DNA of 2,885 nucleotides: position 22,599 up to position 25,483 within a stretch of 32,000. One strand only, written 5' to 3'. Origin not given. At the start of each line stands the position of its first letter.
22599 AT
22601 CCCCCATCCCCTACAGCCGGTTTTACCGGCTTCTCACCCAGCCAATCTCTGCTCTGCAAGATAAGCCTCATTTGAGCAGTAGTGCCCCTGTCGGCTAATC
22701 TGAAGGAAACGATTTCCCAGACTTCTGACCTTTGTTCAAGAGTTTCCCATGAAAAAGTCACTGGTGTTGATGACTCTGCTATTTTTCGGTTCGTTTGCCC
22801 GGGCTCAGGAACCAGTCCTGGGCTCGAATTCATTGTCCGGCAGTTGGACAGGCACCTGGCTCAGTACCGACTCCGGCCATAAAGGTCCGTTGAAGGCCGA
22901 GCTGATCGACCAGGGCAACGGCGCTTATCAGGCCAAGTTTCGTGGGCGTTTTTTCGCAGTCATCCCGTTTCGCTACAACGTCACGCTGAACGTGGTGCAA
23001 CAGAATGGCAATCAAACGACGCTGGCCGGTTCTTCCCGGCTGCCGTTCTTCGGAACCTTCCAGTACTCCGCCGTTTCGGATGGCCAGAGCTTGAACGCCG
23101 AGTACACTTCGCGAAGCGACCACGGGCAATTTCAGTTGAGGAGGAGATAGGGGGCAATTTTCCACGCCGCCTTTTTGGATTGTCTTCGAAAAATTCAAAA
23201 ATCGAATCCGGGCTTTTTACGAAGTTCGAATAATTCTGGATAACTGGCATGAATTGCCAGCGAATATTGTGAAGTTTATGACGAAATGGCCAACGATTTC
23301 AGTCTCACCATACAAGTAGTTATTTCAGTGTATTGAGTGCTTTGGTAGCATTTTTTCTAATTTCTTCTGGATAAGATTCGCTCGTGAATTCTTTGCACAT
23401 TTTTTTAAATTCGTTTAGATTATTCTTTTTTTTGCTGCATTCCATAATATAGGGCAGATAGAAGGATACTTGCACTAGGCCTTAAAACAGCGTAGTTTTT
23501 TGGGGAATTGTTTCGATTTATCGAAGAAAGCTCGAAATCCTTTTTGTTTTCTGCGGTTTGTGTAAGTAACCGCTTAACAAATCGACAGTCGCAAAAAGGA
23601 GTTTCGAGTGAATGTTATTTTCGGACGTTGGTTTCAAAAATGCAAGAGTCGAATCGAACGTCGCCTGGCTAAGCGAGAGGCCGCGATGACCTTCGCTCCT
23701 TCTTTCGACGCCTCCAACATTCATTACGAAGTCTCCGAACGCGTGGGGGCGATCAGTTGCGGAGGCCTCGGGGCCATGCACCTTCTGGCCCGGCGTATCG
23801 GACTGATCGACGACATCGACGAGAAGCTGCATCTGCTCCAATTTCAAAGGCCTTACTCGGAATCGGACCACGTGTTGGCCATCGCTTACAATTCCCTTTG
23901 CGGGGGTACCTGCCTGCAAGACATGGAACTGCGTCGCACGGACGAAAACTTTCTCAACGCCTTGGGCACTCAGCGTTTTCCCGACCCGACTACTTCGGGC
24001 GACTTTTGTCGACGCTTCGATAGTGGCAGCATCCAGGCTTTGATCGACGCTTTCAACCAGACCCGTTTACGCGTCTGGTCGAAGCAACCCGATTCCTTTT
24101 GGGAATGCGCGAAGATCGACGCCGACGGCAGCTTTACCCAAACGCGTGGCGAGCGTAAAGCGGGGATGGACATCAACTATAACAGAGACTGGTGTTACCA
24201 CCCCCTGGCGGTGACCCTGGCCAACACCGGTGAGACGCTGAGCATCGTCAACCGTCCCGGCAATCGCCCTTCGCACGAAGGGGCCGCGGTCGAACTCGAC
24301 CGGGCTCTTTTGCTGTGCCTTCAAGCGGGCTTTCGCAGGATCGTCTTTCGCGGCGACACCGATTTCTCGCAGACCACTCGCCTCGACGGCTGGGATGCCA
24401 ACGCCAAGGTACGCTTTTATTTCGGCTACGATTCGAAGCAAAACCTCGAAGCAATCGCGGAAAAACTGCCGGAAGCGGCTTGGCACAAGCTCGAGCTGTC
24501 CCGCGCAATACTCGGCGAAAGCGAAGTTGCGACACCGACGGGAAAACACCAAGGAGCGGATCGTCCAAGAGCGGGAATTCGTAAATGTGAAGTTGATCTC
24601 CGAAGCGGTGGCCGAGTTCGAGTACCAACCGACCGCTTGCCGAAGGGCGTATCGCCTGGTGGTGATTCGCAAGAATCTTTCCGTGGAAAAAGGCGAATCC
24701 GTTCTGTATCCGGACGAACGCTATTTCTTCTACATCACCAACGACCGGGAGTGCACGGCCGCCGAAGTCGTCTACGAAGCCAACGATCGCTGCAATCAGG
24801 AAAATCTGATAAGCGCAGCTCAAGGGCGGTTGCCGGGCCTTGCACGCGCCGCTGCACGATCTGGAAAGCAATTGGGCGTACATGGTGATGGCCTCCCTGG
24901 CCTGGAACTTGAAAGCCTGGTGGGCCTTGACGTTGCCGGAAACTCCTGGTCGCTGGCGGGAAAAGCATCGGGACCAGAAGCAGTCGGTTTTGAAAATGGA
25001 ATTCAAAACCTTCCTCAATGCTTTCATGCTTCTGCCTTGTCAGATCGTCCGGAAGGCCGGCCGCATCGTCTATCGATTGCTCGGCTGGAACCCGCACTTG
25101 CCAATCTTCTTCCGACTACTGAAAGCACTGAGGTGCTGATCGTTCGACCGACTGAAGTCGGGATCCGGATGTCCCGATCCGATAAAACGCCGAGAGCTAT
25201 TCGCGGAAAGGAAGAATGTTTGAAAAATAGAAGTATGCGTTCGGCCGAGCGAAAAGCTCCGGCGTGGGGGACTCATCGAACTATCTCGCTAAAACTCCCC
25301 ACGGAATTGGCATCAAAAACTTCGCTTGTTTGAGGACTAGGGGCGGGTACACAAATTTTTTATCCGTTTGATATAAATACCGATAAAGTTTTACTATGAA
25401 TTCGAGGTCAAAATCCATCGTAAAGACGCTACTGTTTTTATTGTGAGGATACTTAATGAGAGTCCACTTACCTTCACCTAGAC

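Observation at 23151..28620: AT-rich islet carrying two divergent paralogs of a roughly 387-aa protein family I cannot assign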

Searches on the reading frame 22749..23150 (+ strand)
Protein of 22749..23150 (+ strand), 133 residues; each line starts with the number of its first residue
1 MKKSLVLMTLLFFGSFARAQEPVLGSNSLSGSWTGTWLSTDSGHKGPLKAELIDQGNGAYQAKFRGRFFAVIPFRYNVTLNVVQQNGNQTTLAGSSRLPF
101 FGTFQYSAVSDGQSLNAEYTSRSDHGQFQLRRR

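Call 9: search_protein_families(library=pfam, proteins=[window:22749-23150:+], max_evalue=1)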
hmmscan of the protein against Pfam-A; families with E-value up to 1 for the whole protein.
window:22749-23150:+ (133 aa): 2 families
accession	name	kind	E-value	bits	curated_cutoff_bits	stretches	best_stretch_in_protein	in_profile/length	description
PF20448.3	DUF6705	-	0.16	12.2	24.4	1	1-38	1-42/188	Family of unknown function (DUF6705)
PF12151.13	MVL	-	0.29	11.6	25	1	27-43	13-29/36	Mannan-binding protein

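Call 40: find_related_loci(query=window:22749-23150:+, collection=genome_contigs, flank=10000)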
Query window:22749-23150:+ (133 aa) in genome_contigs; peptide patterns used: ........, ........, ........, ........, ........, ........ (x = any residue, [..] = any of these).
600 stretches matched a pattern, but none encodes a relative of the query by tblastn (E <= 1e-3).

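Call 42: search_protein_families(library=padloc, proteins=[window:22749-23150:+], max_evalue=0.01)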
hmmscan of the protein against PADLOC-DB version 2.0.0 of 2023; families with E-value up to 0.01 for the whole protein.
window:22749-23150:+ (133 aa): 0 families

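Call 53: find_related_loci(query=window:22749-23150:+, collection=metagenome_contigs, flank=10000)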
Query window:22749-23150:+ (133 aa) in metagenome_contigs; peptide patterns used: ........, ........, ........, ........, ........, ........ (x = any residue, [..] = any of these).
600 stretches matched a pattern, but none encodes a relative of the query by tblastn (E <= 1e-3).

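Call 60: search_protein_families(library=ncbifam, proteins=[window:22749-23150:+], max_evalue=0.01)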
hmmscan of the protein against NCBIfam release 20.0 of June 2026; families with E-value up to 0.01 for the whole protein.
window:22749-23150:+ (133 aa): 0 families

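Call 61: find_homologous_proteins(query=window:22749-23150:+, max_evalue=0.001)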
Query window:22749-23150:+ (133 aa): 5 proteins with E <= 0.001 among 9 candidates.
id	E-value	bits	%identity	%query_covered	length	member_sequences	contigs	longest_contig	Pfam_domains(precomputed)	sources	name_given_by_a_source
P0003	2.8e-82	291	100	100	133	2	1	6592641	-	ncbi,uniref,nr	ncbi:hypothetical protein KIH39_22035 [Telmatocola sphagniphila]|uniref:Uncharacterized protein n=1 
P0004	1.5e-33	134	58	84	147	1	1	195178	-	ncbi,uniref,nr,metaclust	ncbi:hypothetical protein [Zavarzinella formosa]|uniref:hypothetical protein n=1 Tax=Zavarzinella fo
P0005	1.4e-32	130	55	89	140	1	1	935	-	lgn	-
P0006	2.4e-32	130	56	86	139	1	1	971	-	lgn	-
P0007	7.8e-22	96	44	99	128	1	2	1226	-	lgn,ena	-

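Call 62: find_encoding_contigs(protein=P0004, flank=10000, max_places=3)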
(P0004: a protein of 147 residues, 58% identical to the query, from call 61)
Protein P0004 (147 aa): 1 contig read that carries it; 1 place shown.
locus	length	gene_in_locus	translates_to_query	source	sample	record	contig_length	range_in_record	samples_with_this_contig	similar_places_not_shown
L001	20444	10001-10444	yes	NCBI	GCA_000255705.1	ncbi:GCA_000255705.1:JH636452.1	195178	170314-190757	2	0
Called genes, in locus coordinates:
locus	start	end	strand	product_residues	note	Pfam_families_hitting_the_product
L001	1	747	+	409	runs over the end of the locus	PF01011:PQQ (faint), PF13570:Beta-prop_ACSF4, PF13360:PQQ_2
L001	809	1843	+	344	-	PF07963:N_methyl, PF07596:SBP_bac_10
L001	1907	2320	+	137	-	-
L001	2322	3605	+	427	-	PF07690:MFS_1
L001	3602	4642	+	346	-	PF00903:Glyoxalase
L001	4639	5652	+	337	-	PF00903:Glyoxalase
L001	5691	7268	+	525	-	PF07583:PSCyt2, PF07587:PSD1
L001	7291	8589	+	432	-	PF07394:DUF1501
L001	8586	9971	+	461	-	PF10591:SPARC_Ca_bdg (faint), PF23564:EF-hand_FSTL1 (faint), PF00036:EF-hand_1 (faint), PF13405:EF-hand_6 (faint), PF13833:EF-hand_8 (faint), PF13499:EF-hand_7 (weak), PF13202:EF-hand_5 (weak), PF13499:EF-hand_7 (weak)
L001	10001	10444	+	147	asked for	-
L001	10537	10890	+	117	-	PF00126:HTH_1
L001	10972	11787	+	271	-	PF07963:N_methyl, PF07596:SBP_bac_10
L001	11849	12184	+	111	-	-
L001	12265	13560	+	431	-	PF16656:Pur_ac_phosph_N, PF00149:Metallophos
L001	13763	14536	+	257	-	PF00106:adh_short, PF08659:KR, PF13561:adh_short_C2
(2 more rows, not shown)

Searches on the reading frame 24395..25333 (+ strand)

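Call 9: search_protein_families(library=pfam, proteins=[window:24395-25333:+], max_evalue=1)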
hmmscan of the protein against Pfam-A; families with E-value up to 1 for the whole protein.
window:24395-25333:+ (312 aa): 1 family
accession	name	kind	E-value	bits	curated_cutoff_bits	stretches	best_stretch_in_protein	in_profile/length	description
PF22387.1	PhiCb5_coat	-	0.12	12.9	27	1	39-93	37-87/89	Phage phiCb5, coat protein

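Call 11: search_protein_families(library=ncbifam, proteins=[window:24395-25333:+], max_evalue=1)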
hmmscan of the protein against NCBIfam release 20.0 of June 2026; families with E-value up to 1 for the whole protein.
window:24395-25333:+ (312 aa): 1 family
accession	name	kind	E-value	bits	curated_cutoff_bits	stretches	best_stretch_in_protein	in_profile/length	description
NF033539.1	transpos_IS1380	equivalog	6.1e-12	44.9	180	1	39-144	233-343/419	IS1380 family transposase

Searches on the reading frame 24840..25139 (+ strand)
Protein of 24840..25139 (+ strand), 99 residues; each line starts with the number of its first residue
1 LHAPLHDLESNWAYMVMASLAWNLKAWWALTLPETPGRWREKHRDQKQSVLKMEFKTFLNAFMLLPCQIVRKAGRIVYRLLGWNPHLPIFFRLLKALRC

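Call 60: search_protein_families(library=ncbifam, proteins=[window:24840-25139:+], max_evalue=0.01)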
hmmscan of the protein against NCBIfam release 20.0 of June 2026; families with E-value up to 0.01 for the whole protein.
window:24840-25139:+ (99 aa): 1 family
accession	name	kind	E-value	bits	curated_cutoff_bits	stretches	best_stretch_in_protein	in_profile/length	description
NF033539.1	transpos_IS1380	equivalog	3.2e-11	42.5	180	1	2-80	349-415/419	IS1380 family transposase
